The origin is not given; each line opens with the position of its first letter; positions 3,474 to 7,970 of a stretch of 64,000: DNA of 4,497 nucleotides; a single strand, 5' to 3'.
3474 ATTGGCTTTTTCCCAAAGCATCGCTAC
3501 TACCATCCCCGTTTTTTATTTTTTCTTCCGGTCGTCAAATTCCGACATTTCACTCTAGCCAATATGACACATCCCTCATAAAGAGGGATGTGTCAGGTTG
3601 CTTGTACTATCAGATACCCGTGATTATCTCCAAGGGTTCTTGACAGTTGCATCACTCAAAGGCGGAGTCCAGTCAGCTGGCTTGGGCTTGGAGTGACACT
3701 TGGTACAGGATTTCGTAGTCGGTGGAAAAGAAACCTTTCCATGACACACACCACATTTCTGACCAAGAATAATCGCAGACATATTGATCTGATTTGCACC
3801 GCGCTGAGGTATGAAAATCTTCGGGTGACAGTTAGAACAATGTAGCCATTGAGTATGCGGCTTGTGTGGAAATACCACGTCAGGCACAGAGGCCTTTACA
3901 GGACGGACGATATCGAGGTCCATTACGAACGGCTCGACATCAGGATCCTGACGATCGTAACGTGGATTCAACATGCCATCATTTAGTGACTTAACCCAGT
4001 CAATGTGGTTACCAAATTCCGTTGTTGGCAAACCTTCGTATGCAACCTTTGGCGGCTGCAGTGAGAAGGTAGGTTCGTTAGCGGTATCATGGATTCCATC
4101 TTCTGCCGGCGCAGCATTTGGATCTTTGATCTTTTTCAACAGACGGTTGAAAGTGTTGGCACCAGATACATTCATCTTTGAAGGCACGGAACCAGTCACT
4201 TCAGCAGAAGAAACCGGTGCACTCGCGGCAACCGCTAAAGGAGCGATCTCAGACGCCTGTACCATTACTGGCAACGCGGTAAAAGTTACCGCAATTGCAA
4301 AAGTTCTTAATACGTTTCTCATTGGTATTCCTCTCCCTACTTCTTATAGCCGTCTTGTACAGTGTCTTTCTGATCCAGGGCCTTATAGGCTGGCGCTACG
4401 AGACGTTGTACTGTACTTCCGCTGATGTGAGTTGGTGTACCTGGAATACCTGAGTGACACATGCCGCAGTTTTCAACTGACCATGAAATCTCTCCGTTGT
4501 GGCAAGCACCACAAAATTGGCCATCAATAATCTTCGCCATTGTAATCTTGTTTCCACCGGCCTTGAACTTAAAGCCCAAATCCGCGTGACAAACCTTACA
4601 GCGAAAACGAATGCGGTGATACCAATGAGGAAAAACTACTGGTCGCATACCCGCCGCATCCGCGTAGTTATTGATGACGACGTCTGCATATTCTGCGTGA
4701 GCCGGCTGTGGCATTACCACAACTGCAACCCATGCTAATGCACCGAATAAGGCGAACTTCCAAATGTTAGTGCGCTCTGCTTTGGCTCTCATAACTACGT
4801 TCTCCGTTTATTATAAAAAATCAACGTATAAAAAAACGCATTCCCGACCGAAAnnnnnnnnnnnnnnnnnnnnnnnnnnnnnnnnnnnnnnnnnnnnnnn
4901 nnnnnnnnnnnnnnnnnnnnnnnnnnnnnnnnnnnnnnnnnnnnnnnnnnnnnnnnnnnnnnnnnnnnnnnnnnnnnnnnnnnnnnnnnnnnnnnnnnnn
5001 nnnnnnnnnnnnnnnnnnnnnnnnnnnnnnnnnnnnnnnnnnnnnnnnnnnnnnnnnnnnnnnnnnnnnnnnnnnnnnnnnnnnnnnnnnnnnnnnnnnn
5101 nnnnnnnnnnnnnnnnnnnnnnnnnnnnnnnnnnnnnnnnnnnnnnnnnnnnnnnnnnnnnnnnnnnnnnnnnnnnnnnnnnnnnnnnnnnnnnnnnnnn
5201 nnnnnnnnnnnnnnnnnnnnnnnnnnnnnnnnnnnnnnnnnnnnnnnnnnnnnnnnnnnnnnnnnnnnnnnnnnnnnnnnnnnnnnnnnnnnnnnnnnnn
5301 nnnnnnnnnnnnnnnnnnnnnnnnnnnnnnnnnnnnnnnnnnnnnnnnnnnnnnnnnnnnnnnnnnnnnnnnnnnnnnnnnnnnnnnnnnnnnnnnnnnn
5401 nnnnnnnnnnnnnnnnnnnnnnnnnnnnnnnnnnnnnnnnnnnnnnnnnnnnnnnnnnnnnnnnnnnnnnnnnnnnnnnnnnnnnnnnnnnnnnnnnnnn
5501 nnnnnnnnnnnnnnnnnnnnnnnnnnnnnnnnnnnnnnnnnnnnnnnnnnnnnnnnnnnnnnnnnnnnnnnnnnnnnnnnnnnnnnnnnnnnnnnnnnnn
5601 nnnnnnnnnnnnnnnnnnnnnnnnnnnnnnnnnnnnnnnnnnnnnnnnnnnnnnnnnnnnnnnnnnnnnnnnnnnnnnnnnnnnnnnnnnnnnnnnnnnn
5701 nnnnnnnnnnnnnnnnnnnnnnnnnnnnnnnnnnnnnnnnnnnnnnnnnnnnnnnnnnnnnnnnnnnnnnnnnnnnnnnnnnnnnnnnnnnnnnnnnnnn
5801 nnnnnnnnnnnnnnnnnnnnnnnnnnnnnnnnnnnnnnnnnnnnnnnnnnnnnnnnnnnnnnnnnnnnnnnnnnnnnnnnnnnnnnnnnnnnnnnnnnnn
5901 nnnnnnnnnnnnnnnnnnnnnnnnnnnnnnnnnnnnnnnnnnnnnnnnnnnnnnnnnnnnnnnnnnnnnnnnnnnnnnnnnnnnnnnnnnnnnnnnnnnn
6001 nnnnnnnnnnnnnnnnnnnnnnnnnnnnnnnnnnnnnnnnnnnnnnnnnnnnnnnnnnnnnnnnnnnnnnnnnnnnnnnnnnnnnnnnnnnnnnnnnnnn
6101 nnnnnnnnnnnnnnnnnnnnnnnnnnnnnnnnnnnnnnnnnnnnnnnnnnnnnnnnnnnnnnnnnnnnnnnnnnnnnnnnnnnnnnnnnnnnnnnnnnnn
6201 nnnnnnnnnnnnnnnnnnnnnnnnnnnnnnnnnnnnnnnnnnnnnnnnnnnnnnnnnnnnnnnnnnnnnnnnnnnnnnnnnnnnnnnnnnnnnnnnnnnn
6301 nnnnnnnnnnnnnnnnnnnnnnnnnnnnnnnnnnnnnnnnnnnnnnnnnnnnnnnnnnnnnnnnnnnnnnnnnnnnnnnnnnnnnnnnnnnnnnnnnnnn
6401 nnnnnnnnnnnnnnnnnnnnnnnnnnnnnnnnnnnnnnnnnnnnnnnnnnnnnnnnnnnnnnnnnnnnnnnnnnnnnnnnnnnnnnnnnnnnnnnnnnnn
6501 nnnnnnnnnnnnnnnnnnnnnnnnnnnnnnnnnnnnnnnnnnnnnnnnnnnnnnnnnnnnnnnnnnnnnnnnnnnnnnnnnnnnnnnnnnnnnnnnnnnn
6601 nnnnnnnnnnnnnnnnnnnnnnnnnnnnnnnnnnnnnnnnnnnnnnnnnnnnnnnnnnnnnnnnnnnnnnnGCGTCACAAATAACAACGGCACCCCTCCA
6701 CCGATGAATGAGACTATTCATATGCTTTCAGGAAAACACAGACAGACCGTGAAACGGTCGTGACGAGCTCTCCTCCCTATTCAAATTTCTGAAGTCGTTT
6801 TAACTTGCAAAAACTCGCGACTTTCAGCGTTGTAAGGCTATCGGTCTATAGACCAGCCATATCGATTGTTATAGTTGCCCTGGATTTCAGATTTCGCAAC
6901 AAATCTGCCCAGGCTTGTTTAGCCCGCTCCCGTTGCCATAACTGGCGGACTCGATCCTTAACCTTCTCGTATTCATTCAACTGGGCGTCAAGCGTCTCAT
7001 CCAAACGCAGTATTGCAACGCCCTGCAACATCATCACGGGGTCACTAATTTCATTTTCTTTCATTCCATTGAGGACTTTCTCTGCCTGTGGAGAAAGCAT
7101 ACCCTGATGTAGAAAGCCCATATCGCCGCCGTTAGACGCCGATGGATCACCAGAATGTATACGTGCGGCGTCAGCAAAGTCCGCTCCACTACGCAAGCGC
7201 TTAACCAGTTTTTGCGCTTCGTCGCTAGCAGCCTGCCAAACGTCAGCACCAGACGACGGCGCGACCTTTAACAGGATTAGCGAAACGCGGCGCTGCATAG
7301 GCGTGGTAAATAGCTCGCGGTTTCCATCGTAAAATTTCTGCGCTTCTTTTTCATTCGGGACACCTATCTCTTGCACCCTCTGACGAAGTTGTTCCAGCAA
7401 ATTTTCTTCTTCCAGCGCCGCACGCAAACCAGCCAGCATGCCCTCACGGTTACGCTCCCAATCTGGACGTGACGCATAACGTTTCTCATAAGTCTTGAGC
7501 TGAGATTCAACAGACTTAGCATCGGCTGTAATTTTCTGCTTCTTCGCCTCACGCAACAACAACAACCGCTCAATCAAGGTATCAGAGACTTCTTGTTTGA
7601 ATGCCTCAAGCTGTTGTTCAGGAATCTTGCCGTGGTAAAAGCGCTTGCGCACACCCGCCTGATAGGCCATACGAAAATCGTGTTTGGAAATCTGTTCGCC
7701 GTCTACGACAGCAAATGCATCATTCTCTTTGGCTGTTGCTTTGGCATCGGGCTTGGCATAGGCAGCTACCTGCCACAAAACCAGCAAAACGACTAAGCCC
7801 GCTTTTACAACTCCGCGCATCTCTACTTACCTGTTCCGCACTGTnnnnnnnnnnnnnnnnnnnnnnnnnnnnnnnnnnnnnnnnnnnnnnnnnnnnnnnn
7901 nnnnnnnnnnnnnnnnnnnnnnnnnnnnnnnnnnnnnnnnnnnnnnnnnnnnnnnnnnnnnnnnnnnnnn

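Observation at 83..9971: Porin-cytochrome-type cluster with tri/tetraheme cytochromes, a cupredoxin lipoprotein, a PPIase and two NHL propellers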

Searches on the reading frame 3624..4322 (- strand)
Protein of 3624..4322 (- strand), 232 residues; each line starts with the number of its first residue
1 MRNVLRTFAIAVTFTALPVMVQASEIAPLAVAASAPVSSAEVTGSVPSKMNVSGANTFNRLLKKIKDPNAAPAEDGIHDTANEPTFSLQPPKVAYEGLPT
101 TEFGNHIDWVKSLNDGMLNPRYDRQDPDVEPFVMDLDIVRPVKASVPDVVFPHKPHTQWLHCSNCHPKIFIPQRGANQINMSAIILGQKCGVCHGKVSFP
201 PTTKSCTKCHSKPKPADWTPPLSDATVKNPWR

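Call 3: search_protein_families(library=pfam, proteins=[window:3624-4322:-], max_evalue=0.1)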
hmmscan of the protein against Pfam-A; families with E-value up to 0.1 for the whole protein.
window:3624-4322:- (232 aa): 7 families
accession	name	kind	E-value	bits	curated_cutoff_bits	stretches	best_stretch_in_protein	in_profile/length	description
PF14522.11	Cytochrome_C7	-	1.6e-11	44.3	24.8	1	149-211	1-67/67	Cytochrome c7 and related cytochrome c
PF02085.21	Cytochrom_CIII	-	4.3e-05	24.2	22.9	1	144-168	16-39/101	Class III cytochrome C family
PF00684.25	DnaJ_CXXCXGXG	-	0.0049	17.6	32.7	1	155-212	11-64/65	DnaJ central domain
PF14537.11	Cytochrom_c3_2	-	0.0071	17.2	25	0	187-214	6-37/79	Cytochrome c3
PF13435.11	Cytochrome_C554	-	0.021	16.2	20.8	0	154-195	43-84/84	Cytochrome c554 and c-prime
PF12172.15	zf-ChsH2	-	0.024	14.9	23.2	1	185-211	9-33/37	ChsH2, rubredoxin-like zinc ribbon domain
PF18509.6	MCR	-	0.051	13.6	30.4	1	154-166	9-24/30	Magnetochrome domain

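Call 4: search_protein_families(library=ncbifam, proteins=[window:3624-4322:-], max_evalue=0.1)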
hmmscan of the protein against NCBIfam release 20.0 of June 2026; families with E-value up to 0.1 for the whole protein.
window:3624-4322:- (232 aa): 5 families
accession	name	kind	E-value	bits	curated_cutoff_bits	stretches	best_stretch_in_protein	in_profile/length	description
TIGR04257.1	nanowire_3heme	domain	5.9e-17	61.6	40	1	145-211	9-75/75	c(7)-type cytochrome triheme domain-containing protein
NF045713.1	CxxCH_16_HmcA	equivalog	0.0026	16.4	400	1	117-167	264-315/541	sulfate respiration complex hexadecaheme cytochrome HmcA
NF043011.1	CytC7_Geobact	equivalog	0.0088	16.5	120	1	142-210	26-88/89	cytochrome c7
TIGR03507.1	decahem_SO1788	subfamily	0.092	11.2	209.3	0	147-217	235-309/672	OmcA/MtrC family decaheme c-type cytochrome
NF041781.1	mnquin_red_QrcA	equivalog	0.099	12.2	180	0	143-210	101-173/174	menaquinone reductase multiheme cytochrome c subunit QrcA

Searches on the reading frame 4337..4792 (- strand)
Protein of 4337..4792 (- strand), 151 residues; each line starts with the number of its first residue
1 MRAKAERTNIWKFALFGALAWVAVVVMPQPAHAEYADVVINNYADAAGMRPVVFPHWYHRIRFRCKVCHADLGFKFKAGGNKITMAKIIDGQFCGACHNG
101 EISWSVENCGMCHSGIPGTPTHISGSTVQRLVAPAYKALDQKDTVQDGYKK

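Call 3: search_protein_families(library=pfam, proteins=[window:4337-4792:-], max_evalue=0.1)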
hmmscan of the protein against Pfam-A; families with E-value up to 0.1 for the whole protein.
window:4337-4792:- (151 aa): 3 families
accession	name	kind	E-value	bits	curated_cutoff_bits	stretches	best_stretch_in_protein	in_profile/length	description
PF14522.11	Cytochrome_C7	-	5.1e-15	55.5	24.8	1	52-114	1-67/67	Cytochrome c7 and related cytochrome c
PF02085.21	Cytochrom_CIII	-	3.5e-05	24.5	22.9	1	44-114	13-83/101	Class III cytochrome C family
PF22113.1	Mtrc-MtrF_II-IV_dom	-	0.0046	16.9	30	1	62-117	81-131/176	Outer membrane cytochrome MtrC/MtrF-like, domains II/IV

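Call 4: search_protein_families(library=ncbifam, proteins=[window:4337-4792:-], max_evalue=0.1)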
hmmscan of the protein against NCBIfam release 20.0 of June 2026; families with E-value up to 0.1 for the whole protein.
window:4337-4792:- (151 aa): 5 families
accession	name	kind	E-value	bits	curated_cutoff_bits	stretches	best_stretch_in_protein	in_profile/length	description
TIGR04257.1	nanowire_3heme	domain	7.3e-18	64.5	40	1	47-114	8-75/75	c(7)-type cytochrome triheme domain-containing protein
NF043011.1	CytC7_Geobact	equivalog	0.007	16.8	120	1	20-113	6-88/89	cytochrome c7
TIGR03507.1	decahem_SO1788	subfamily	0.0096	14.4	209.3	1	62-138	244-327/672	OmcA/MtrC family decaheme c-type cytochrome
TIGR01904.2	GSu_C4xC__C2xCH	domain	0.019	14.7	27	0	54-70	41-57/73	CxxxxCH/CxxCH domain c-type cytochrome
NF041781.1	mnquin_red_QrcA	equivalog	0.036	13.7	180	1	52-113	108-173/174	menaquinone reductase multiheme cytochrome c subunit QrcA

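Call 89: search_solved_structures(query=window:4337-4792:-, max_evalue=0.01)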
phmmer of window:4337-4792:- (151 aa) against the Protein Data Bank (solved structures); distinct sequences matched with E-value up to 0.01: 4.
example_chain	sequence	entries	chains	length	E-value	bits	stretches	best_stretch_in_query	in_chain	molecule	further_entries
3ov0_A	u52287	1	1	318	1.1e-41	145.4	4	47-117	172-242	Cytochrome c family protein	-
3oue_A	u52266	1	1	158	1.7e-24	89.5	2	47-117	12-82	Cytochrome c family protein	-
3ouq_A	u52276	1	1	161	7.3e-18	67.9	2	48-116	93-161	Cytochrome c family protein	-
1rwj_A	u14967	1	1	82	1e-13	54.4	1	47-115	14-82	Cytochrome c family protein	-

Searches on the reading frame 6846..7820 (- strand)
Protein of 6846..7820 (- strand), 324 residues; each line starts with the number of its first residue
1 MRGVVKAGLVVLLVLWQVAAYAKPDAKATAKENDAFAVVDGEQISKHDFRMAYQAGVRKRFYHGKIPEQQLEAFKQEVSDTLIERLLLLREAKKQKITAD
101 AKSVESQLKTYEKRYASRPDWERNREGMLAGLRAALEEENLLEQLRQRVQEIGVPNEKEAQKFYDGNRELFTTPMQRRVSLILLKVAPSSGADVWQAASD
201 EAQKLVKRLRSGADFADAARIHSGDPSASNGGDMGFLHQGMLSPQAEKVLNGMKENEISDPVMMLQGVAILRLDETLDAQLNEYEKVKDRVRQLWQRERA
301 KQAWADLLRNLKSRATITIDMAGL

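Call 3: search_protein_families(library=pfam, proteins=[window:6846-7820:-], max_evalue=0.1)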
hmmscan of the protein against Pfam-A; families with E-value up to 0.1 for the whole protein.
window:6846-7820:- (324 aa): 5 families
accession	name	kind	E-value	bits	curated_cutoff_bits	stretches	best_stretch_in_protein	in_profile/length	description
PF00639.27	Rotamase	-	2.4e-19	70.5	21.7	1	182-274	2-96/97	PPIC-type PPIASE domain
PF13616.12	Rotamase_3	-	6.9e-15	56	22.5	1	174-273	13-112/116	PPIC-type PPIASE domain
PF13145.12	Rotamase_2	-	2.2e-12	48.3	27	1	155-289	1-121/121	PPIC-type PPIASE domain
PF13624.11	SurA_N_3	-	6.5e-12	46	27.2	1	9-112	21-121/162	SurA-like N-terminal domain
PF13623.11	SurA_N_2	-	9.5e-09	35.7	28.5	1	18-110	25-121/145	SurA-like N-terminal domain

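Call 4: search_protein_families(library=ncbifam, proteins=[window:6846-7820:-], max_evalue=0.1)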
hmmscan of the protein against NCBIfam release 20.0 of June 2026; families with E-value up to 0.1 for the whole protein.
window:6846-7820:- (324 aa): 10 families
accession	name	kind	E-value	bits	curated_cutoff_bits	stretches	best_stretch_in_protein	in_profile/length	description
NF000809.0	PRK00059.1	equivalog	7.5e-25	88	303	1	28-319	30-330/336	peptidylprolyl isomerase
NF008054.0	PRK10788.1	equivalog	7.9e-19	67.8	493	1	156-312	250-394/626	peptidylprolyl isomerase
TIGR02933.1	nifM_nitrog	equivalog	3.2e-18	66.5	168.2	1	66-302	19-247/256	nitrogen fixation protein NifM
NF002827.0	PRK03002.1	equivalog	4.3e-15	55.5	343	1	198-319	146-268/285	peptidylprolyl isomerase PrsA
NF008038.0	PRK10770.1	equivalog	2.8e-09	36.3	394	1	155-276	154-273/431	peptidylprolyl isomerase SurA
NF002846.0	PRK03095.1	equivalog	1.4e-07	31.3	361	1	201-301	145-245/287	peptidylprolyl isomerase PrsA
NF011969.0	PRK15441.1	equivalog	3e-07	30.8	127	1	202-267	18-83/93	peptidylprolyl isomerase PpiC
NF002824.0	PRK02998.1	subfamily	3.7e-06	26.5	360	1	202-303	148-248/283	peptidylprolyl isomerase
NF003356.0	PRK04405.1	subfamily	0.0003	20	339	0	197-272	153-232/299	peptidylprolyl isomerase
TIGR02925.1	cis_trans_EpsD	equivalog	0.00063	19.4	108.9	1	11-105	4-92/232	EpsD family peptidyl-prolyl cis-trans isomerase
